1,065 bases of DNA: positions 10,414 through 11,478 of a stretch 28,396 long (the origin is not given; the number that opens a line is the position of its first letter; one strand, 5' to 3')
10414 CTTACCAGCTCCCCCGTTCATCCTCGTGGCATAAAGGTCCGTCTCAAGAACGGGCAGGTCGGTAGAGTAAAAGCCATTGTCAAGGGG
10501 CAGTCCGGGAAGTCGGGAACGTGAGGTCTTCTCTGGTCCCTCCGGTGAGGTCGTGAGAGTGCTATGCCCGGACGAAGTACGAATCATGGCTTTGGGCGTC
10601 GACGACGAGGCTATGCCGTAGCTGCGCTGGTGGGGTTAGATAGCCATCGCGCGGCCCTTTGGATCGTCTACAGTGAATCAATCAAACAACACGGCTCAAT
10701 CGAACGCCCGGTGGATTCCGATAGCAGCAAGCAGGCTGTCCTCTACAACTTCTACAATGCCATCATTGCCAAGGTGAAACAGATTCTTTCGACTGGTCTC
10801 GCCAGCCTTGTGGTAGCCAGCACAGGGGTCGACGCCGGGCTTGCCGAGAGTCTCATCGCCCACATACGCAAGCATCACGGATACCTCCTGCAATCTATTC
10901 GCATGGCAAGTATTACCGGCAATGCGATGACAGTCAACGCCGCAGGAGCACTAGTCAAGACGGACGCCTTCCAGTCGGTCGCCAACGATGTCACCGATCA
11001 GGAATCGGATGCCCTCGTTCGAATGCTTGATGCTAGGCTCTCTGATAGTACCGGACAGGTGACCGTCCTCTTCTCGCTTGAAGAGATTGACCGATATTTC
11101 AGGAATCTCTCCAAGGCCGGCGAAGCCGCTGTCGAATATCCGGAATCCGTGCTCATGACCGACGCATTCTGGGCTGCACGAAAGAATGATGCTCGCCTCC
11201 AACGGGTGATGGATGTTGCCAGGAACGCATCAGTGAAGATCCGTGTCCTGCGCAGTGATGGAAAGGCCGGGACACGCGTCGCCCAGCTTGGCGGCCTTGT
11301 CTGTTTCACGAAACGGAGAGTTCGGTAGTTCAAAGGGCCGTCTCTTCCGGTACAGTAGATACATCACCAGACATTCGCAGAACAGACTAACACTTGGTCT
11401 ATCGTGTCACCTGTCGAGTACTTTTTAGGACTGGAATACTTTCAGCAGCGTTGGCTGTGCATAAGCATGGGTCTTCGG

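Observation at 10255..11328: ywbE followed by a Pelota/aRF1-like protein lacking its N-domain: candidate split ribosome-rescue module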

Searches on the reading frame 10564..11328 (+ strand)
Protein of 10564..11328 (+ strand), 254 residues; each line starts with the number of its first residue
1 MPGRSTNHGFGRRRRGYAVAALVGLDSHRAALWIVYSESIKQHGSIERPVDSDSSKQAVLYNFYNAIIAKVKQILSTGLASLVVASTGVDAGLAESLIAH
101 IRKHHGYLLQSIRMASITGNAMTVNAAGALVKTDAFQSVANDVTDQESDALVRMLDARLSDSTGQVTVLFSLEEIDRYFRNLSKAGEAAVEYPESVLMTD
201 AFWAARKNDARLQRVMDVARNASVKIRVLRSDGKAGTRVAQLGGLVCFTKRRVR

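Call 3: search_protein_families(library=pfam, proteins=[window:10564-11328:+], max_evalue=1)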
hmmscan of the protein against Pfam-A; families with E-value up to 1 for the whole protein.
window:10564-11328:+ (254 aa): 0 families

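Call 4: search_protein_families(library=ncbifam, proteins=[window:10564-11328:+], max_evalue=1)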
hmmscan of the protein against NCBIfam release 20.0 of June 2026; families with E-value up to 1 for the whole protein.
window:10564-11328:+ (254 aa): 1 family
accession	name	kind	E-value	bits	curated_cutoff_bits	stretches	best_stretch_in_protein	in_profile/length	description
TIGR00111.1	pelota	equivalog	0.0004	19.8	177.65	1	21-250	137-348/351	mRNA surveillance protein pelota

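Call 5: find_homologous_proteins(query=window:10564-11328:+)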
Query window:10564-11328:+ (254 aa): 54 proteins with E <= 0.001 among 4994 candidates. Only proteins of 139 to 445 residues were searched: fused or split forms outside these lengths cannot appear, so this answer is no evidence that the protein stands alone or is whole; lengths 'longer' or 'shorter' looks for them.
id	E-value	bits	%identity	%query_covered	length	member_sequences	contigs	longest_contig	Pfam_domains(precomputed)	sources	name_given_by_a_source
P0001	2.3e-157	539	100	100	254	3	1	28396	-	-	-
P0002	3.7e-131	453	83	100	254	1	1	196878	-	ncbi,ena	-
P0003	3.5e-127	440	81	100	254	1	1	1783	-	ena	-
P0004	6.1e-117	407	82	93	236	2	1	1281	-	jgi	jgi:stalled ribosome rescue protein Dom34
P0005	2.3e-109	382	83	87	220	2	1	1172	-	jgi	jgi:stalled ribosome rescue protein Dom34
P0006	1.7e-98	347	63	99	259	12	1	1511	-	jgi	-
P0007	7.0e-97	341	63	99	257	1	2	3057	-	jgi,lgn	jgi:stalled ribosome rescue protein Dom34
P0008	5.7e-94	332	61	98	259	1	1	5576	-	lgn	-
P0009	3.6e-93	329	61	98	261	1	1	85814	-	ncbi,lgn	-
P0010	1.4e-92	327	60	98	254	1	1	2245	-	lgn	-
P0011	4.9e-92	326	60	99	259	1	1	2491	-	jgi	jgi:stalled ribosome rescue protein Dom34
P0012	1.9e-91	324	60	99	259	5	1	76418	-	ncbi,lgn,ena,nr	ncbi:MAG: hypothetical protein C4K48_09840 [Candidatus Thorarchaeota archaeon]|nr:MAG: hypothetical 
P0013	3.6e-91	323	60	99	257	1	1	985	-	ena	-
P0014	5.4e-91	322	60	98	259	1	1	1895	-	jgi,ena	-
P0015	1.0e-89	318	60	99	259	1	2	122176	-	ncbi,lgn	-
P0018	3.3e-85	303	58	91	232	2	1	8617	-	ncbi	-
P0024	1.5e-40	157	37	96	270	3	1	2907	-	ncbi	-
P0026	2.7e-38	150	34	96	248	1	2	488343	-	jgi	jgi:stalled ribosome rescue protein Dom34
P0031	1.4e-35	141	32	92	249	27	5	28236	-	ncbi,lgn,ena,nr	ncbi:hypothetical protein MUP07_02345 [Candidatus Bathyarchaeota archaeon]|nr:hypothetical protein [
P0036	1.1e-34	138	37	87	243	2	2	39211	-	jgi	jgi:stalled ribosome rescue protein Dom34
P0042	1.8e-33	134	32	94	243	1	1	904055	-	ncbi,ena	-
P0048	1.4e-30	125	33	93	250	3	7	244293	-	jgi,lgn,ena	jgi:stalled ribosome rescue protein Dom34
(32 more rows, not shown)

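Call 6: search_solved_structures(query=window:10564-11328:+, max_evalue=10, show_alignments=2)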
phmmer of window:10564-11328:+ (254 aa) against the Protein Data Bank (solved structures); distinct sequences matched with E-value up to 10: 1.
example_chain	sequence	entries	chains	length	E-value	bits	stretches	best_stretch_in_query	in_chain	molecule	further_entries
8sa7_A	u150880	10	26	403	0.51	13.1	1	192-241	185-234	Cystathionine beta-lyase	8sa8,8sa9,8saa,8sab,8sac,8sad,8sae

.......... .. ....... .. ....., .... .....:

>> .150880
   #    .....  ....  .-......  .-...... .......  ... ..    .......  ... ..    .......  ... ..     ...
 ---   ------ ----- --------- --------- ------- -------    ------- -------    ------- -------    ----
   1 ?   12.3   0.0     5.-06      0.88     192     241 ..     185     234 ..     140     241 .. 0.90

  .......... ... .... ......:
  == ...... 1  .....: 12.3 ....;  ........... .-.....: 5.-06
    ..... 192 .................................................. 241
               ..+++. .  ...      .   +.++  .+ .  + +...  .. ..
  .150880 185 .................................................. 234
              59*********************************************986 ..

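Call 8: search_solved_structures(query=A1, max_evalue=10, show_alignments=3)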
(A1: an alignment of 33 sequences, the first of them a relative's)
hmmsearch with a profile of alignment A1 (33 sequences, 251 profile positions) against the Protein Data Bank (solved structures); distinct sequences matched with E-value up to 10: 9.
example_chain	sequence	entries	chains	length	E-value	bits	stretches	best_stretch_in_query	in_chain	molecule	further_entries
3oby_A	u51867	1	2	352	0.00019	24.2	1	130-244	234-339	Protein pelota homolog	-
3j15_A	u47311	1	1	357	0.00059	22.7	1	48-244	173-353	Protein pelota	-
5lzw_ii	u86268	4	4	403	0.0013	21.6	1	41-242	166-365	Pelota | Protein pelota homolog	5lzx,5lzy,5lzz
2qi2_A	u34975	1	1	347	0.02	17.7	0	17-68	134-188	Cell division protein pelota related protein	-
5m1j_A1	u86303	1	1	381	0.022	17.5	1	53-244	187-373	Protein DOM34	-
2vgm_A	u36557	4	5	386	0.022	17.5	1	53-244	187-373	DOM34 | Protein DOM34 | Dom34p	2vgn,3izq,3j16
5eo3_A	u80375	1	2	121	0.2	14.3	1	173-243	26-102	Protein pelota homolog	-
1x52_A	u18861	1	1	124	0.2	14.3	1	173-242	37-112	Pelota homolog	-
5xex_A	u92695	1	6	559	1.8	11.2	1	142-227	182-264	Polyribonucleotide nucleotidyltransferase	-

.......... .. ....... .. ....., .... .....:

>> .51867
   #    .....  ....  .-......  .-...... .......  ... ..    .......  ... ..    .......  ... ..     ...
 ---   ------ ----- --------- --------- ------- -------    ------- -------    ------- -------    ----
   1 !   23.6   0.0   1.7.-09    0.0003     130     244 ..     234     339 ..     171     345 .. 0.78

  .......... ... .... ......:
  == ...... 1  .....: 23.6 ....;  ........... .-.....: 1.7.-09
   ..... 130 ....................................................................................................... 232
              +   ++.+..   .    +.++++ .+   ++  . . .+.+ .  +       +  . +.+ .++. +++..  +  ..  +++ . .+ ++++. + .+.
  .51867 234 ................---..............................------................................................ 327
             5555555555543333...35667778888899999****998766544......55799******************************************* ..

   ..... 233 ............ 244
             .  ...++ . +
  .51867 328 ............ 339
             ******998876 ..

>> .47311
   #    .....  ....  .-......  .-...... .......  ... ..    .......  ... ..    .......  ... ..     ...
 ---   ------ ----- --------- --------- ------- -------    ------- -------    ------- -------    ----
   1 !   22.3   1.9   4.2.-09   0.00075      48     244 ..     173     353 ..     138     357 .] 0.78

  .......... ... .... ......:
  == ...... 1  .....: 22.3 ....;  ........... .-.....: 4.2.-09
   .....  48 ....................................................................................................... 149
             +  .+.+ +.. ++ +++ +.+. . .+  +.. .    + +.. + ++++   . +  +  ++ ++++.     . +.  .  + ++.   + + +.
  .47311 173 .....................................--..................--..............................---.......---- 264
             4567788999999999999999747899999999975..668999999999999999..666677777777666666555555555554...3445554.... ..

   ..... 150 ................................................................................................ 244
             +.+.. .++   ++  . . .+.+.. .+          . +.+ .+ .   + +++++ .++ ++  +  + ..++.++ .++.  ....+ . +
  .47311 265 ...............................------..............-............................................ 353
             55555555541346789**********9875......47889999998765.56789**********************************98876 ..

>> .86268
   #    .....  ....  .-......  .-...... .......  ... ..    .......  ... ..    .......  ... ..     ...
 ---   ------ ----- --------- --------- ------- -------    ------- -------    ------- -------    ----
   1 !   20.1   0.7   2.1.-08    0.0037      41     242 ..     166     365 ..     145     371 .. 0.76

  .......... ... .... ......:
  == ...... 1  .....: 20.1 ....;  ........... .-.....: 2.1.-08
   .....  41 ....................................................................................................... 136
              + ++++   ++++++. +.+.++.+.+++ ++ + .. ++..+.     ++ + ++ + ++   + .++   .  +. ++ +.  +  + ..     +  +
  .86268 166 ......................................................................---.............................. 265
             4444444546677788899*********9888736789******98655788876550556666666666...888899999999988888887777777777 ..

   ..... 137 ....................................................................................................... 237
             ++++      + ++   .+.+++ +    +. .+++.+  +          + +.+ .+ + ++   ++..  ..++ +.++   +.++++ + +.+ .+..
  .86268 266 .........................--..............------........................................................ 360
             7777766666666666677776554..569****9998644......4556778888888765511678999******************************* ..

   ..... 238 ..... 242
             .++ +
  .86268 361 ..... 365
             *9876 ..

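Call 12: find_encoding_contigs(protein=P0002, flank=5000, max_places=2)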
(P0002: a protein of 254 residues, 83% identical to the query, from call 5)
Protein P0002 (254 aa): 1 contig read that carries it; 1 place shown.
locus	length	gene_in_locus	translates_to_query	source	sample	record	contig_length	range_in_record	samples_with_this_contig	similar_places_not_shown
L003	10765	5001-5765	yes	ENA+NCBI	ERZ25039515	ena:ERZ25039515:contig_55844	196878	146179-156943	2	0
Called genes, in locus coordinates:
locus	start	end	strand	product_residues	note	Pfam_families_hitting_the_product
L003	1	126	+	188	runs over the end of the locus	PF01625:PMSR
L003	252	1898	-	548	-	-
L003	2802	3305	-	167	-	PF12799:LRR_4 (faint)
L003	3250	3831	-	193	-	-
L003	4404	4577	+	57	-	-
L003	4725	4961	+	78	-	PF09962:DUF2196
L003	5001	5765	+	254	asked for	-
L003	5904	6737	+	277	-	PF00561:Abhydrolase_1, PF12146:Hydrolase_4, PF12697:Abhydrolase_6 (weak)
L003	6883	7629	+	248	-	PF09335:VTT_dom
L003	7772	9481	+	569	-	PF12740:PETase, PF02129:Peptidase_S15, PF12146:Hydrolase_4, PF00326:Peptidase_S9 (weak), PF00561:Abhydrolase_1, PF12697:Abhydrolase_6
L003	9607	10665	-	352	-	PF01435:Peptidase_M48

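Call 13: find_encoding_contigs(protein=P0012, flank=5000, max_places=2)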
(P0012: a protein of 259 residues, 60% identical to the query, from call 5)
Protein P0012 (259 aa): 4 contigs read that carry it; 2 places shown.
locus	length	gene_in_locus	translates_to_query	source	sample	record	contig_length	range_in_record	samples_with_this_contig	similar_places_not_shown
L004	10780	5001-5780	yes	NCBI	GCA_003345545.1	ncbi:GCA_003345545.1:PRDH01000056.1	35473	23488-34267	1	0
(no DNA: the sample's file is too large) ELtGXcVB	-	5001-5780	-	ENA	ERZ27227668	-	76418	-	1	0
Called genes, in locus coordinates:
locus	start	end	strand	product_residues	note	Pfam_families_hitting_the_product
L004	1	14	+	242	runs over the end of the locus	PF00970:FAD_binding_6 (weak), PF00175:NAD_binding_1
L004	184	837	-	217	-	PF00156:Pribosyltran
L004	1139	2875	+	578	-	PF25292:Beta-prop_CGLA (faint), PF01839:FG-GAP (faint), PF13517:FG-GAP_3 (weak), PF13570:Beta-prop_ACSF4, PF13517:FG-GAP_3 (weak), PF13360:PQQ_2 (weak), PF13620:CarboxypepD_reg, PF13715:CarbopepD_reg_2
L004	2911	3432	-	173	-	PF13717:Zn_ribbon_4 (faint)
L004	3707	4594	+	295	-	PF01135:PCMT (weak), PF13489:Methyltransf_23, PF01209:Ubie_methyltran, PF03848:TehB (weak), PF13847:Methyltransf_31, PF08241:Methyltransf_11, PF08242:Methyltransf_12, PF13649:Methyltransf_25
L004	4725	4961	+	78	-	PF09962:DUF2196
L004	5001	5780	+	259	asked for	-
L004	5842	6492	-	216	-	PF00156:Pribosyltran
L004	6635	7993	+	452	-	PF00939:Na_sulph_symp, PF02040:ArsB, PF03600:CitMHS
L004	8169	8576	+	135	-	PF00903:Glyoxalase (faint), PF22677:Ble-like_N (weak)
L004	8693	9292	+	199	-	PF03551:PadR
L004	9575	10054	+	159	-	PF12641:Flavodoxin_3 (faint), PF12724:Flavodoxin_5, PF00258:Flavodoxin_1, PF03358:FMN_red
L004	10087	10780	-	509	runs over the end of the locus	PF08903:DUF1846, PF20921:DUF1846_C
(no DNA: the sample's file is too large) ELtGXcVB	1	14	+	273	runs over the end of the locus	PF00970:FAD_binding_6 (weak), PF00175:NAD_binding_1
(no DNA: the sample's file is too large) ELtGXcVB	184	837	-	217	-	PF00156:Pribosyltran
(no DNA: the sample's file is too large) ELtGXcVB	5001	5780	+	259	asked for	-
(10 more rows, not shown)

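Call 14: find_encoding_contigs(protein=P0042, flank=5000, max_places=2)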
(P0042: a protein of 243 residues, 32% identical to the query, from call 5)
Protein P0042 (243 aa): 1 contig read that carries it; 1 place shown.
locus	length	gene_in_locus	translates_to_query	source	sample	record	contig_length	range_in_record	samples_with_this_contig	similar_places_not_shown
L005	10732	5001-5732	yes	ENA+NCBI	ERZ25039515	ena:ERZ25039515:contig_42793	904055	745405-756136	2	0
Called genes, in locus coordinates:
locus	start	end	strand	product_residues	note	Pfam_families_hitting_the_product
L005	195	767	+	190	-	PF02245:Pur_DNA_glyco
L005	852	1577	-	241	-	PF01209:Ubie_methyltran (weak), PF13489:Methyltransf_23, PF08003:Methyltransf_9, PF13847:Methyltransf_31, PF08241:Methyltransf_11, PF08242:Methyltransf_12, PF13649:Methyltransf_25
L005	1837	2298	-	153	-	PF03358:FMN_red (faint), PF12724:Flavodoxin_5 (weak), PF00258:Flavodoxin_1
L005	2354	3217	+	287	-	PF01026:TatD_DNase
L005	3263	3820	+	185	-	PF13302:Acetyltransf_3, PF00583:Acetyltransf_1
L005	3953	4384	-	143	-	PF00156:Pribosyltran (weak)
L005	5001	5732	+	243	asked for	-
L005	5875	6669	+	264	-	PF01978:TrmB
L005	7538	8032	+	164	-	PF14196:ATC_hydrolase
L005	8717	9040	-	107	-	-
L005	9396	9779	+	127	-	-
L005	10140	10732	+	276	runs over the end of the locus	-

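Call 16: find_encoding_contigs(protein=P0026, flank=5000, max_places=2)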
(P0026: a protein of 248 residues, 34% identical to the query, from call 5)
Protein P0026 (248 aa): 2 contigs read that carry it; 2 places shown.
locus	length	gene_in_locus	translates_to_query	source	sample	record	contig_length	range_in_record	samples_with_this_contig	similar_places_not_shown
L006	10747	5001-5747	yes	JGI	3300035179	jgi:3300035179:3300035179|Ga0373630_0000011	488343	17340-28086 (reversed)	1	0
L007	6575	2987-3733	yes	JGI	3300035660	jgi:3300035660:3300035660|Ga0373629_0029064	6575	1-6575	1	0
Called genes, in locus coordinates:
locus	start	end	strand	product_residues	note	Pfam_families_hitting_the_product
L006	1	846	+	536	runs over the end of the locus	PF00571:CBS, PF00534:Glycos_transf_1, PF13692:Glyco_trans_1_4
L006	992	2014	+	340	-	-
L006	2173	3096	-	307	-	PF04041:Glyco_hydro_130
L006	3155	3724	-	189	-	-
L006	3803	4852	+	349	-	PF00155:Aminotran_1_2, PF01212:Beta_elim_lyase, PF01041:DegT_DnrJ_EryC1 (faint), PF01053:Cys_Met_Meta_PP (faint)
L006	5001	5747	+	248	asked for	-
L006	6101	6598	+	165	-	PF02915:Rubrerythrin, PF21349:RUBY_RBDX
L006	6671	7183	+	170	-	-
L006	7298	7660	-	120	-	-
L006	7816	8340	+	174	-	PF02566:OsmC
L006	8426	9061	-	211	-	PF01810:LysE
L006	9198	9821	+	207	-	PF04250:DUF429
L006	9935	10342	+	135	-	PF12680:SnoaL_2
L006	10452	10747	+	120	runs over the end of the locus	PF00903:Glyoxalase, PF22677:Ble-like_N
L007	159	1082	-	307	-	PF04041:Glyco_hydro_130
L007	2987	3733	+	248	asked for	-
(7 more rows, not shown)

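Call 17: find_encoding_contigs(protein=P0048, flank=5000, max_places=2)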
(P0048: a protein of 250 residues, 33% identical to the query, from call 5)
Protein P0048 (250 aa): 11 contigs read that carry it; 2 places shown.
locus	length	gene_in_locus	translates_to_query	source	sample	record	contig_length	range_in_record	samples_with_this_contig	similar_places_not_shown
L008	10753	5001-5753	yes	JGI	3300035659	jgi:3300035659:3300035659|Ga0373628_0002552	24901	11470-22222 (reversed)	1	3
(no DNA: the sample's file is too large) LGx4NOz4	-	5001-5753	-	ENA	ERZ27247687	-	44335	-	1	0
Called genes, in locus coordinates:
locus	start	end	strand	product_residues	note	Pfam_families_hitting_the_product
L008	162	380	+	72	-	-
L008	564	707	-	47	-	-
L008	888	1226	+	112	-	-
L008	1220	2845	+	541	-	-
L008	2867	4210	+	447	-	PF04055:Radical_SAM, PF13186:SPASM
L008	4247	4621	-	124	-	PF01541:GIY-YIG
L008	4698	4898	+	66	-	-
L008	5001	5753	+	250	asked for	-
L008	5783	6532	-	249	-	PF00005:ABC_tran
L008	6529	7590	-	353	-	PF00664:ABC_membrane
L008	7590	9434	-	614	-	PF00664:ABC_membrane, PF00005:ABC_tran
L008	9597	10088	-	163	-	PF01451:LMWPc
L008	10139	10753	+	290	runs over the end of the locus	-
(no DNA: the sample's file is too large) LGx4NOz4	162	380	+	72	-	-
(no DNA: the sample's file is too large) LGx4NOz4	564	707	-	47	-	-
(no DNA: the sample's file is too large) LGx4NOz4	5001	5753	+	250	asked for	-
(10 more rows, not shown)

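Call 18: find_encoding_contigs(protein=P0036, flank=5000, max_places=2)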
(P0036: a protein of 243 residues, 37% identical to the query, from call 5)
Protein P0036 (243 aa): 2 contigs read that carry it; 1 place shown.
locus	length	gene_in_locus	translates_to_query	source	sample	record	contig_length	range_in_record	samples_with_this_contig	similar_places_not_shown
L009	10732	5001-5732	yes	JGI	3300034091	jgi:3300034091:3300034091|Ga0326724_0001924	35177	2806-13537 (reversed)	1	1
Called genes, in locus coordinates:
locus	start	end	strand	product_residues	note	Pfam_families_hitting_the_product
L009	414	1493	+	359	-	PF12715:Abhydrolase_7, PF02129:Peptidase_S15 (faint), PF01738:DLH (faint), PF05448:AXE1 (weak), PF22244:GCE_fung (faint), PF00326:Peptidase_S9 (weak)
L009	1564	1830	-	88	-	-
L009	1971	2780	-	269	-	-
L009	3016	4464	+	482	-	PF03951:Gln-synt_N, PF00120:Gln-synt_C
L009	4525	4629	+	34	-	-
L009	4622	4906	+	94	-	PF09962:DUF2196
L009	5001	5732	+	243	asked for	-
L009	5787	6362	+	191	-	-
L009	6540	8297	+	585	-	PF00664:ABC_membrane, PF00005:ABC_tran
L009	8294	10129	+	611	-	PF00664:ABC_membrane, PF00005:ABC_tran, PF02463:SMC_N (faint)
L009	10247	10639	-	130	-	-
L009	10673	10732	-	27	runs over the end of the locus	-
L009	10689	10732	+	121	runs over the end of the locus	-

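Call 19: predict_structure(alignment_id=A1)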
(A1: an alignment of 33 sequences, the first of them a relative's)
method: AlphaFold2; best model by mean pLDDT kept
length: 254 residues; sequences in the alignment: 33
mean_pLDDT: 85.9   pTM: 0.72
mean pLDDT of the five models: 85.9, 85.0, 84.0, 83.3, 82.9
residues with pLDDT >= 90: 129; 70-90: 103; 50-70: 9; < 50: 13
segments of 3 or more residues with pLDDT < 50: 1-13
pLDDT, mean of each block of 10 residues (from residue 1): 37 64 94 91 91 76 94 84 89 92 89 90 94 92 83 89 87 93 85 90 91 91 86 89 92 70
secondary structure, 60 per line:
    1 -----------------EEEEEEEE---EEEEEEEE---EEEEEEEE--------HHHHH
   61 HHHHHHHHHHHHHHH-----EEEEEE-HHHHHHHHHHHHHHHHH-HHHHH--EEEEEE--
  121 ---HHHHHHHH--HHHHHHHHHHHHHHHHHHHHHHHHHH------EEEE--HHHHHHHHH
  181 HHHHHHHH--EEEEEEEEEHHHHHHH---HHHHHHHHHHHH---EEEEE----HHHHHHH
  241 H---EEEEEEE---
elements in order: E18-25 E29-36 E40-47 H56-75 E81-86 H88-104 H106-110 E113-118 H124-131 H134-159 E166-169 H172-188 E191-199 H200-206 H210-221 E225-229 H234-241 E245-251

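Call 24: fold_search(library=pdb, model_id=the predicted structure)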
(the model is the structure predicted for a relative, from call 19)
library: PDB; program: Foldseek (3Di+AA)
matches with E <= 10: 500; with E <= 0.001: 50
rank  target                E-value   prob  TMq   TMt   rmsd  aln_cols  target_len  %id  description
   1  3wxm_B                1.7e-12  1.00  0.39  0.29  14.1       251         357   16  Crystal structure of archaeal Pelota and GTP-bound EF1 alpha complex (released 2014-09-03)
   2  3wxm_H                3.1e-12  1.00  0.40  0.30  13.8       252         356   15  Crystal structure of archaeal Pelota and GTP-bound EF1 alpha complex (released 2014-09-03)
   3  2vgn_A                6.0e-12  1.00  0.50  0.39   6.8       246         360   18  Structure of S. cerevisiae Dom34, a translation termination-like factor involved in RNA quality control pathways and i (released 2008-01-22)
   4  2vgn_B                6.8e-12  1.00  0.49  0.39   6.8       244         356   17  Structure of S. cerevisiae Dom34, a translation termination-like factor involved in RNA quality control pathways and i (released 2008-01-22)
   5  3j15_A                7.3e-12  1.00  0.54  0.41   5.7       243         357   15  Model of ribosome-bound archaeal Pelota and ABCE1 (released 2012-02-22)
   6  3wxm_F                6.2e-11  1.00  0.39  0.29  13.2       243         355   15  Crystal structure of archaeal Pelota and GTP-bound EF1 alpha complex (released 2014-09-03)
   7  2qi2                  6.6e-11  1.00  0.38  0.31  14.8       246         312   11  Crystal structure of the Thermoplasma acidophilum Pelota protein (released 2007-10-09)
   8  2vgm                  7.0e-11  1.00  0.48  0.38   7.1       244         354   17  Structure of S. cerevisiae Dom34, a translation termination-like factor involved in RNA quality control pathways and int (released 2008-01-22)
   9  3oby_A                1.2e-10  1.00  0.39  0.32  10.1       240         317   12  Crystal structure of Archaeoglobus fulgidus Pelota reveals inter-domain structural plasticity (released 2010-09-01)
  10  5lzw_ii               1.9e-10  1.00  0.38  0.27  15.0       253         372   16  Structure of the mammalian rescue complex with Pelota and Hbs1l assembled on a truncated mRNA. (released 2016-11-30)
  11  3oby_B                3.4e-10  1.00  0.39  0.32   9.8       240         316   12  Crystal structure of Archaeoglobus fulgidus Pelota reveals inter-domain structural plasticity (released 2010-09-01)
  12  3obw                  1.7e-09  1.00  0.43  0.36   8.5       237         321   12  Crystal structure of two archaeal Pelotas reveal inter-domain structural plasticity (released 2010-09-01)
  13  5m1j_A1               1.8e-09  1.00  0.39  0.28  15.7       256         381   16  Nonstop ribosomal complex bound with Dom34 and Hbs1 (released 2017-01-18)
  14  8hku_ARF1             3.7e-09  1.00  0.46  0.50   7.8       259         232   13  Cryo-EM Structures and Translocation Mechanism of Crenarchaeota Ribosome (released 2023-08-16)
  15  4af1                  5.0e-09  1.00  0.45  0.32   8.6       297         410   11  Archeal Release Factor aRF1 (released 2013-03-20)
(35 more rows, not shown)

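Call 30: search_protein_families(library=pfam, alignment_id=A1, max_evalue=1)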
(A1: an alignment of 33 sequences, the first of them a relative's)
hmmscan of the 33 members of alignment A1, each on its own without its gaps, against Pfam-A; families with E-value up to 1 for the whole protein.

A. member 1, P0001 (254 aa): 0 families

B. families by the number of members that match (of 33 scanned): 16 families
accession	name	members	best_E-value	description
PF03465.20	eRF1_3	16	0.00013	eRF1 domain 3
PF25553.1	BTB-POZ_ANK-like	2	0.1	BTB/POZ Ankyrin-like repeat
PF15606.11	Ntox34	2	0.17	Bacterial toxin 34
PF04931.18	DNA_pol_phi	1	0.0028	DNA polymerase phi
PF11132.13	SplA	1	0.02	Transcriptional regulator protein (SplA)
PF16193.11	AAA_assoc_2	1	0.038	AAA C-terminal domain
PF02604.26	PhdYeFM_antitox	1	0.042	Antitoxin Phd_YefM, type II toxin-antitoxin system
PF10077.14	DUF2314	1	0.052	Uncharacterized protein conserved in bacteria (DUF2314)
PF01297.22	ZnuA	1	0.057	Zinc-uptake complex component A periplasmic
PF04225.17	LysM_OapA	1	0.068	Opacity-associated protein A LysM-like domain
PF19490.4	DUF6025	1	0.086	Family of unknown function (DUF6025)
PF05288.16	Pox_A3L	1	0.18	Poxvirus A3L Protein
PF06058.19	DCP1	1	0.19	Dcp1-like decapping family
PF16173.10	DUF4874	1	0.19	Domain of unknown function (DUF4874)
PF12103.14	Lipl32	1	0.23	Surface lipoprotein of Spirochaetales order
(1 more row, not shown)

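Call 31: search_protein_families(library=ncbifam, alignment_id=A1, max_evalue=1)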
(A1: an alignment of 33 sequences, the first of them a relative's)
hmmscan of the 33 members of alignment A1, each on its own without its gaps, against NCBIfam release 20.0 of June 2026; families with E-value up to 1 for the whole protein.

A. member 1, P0001 (254 aa): 1 family
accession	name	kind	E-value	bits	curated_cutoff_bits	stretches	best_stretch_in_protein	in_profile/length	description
TIGR00111.1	pelota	equivalog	0.0004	19.8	177.65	1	21-250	137-348/351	mRNA surveillance protein pelota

B. families by the number of members that match (of 33 scanned): 25 families
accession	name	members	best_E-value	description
TIGR00111.1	pelota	32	4.4e-09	mRNA surveillance protein pelota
NF008673.0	PRK11678.1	2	0.026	molecular chaperone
NF008304.0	PRK11096.1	2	0.078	L-asparaginase 2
TIGR03212.1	uraD_N-term-dom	2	0.15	allantoinase PuuE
TIGR00857.1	pyrC_multi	1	0.0017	dihydroorotase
TIGR02325.1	C_P_lyase_phnF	1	0.0044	phosphonate metabolism transcriptional regulator PhnF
NF000453.2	blaPEDO-3_fam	1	0.0047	PEDO-3 family subclass B1 metallo-beta-lactamase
TIGR04475.1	Phe_D_beta_mut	1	0.0068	phenylalanine aminomutase (D-beta-phenylalanine forming)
TIGR03676.1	aRF1_eRF1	1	0.018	peptide chain release factor aRF-1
NF009262.0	PRK12619.1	1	0.029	flagellar basal body rod protein FlgB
NF008434.0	PRK11274.1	1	0.034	glycolate oxidase subunit GlcF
NF011858.0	PRK15330.1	1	0.034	SPI-1 type III secretion system needle tip complex protein SipD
TIGR02133.1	RPI_actino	1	0.04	ribose-5-phosphate isomerase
NF009648.0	PRK13182.1-4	1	0.054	chromosome-anchoring protein RacA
TIGR00674.1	dapA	1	0.063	4-hydroxy-tetrahydrodipicolinate synthase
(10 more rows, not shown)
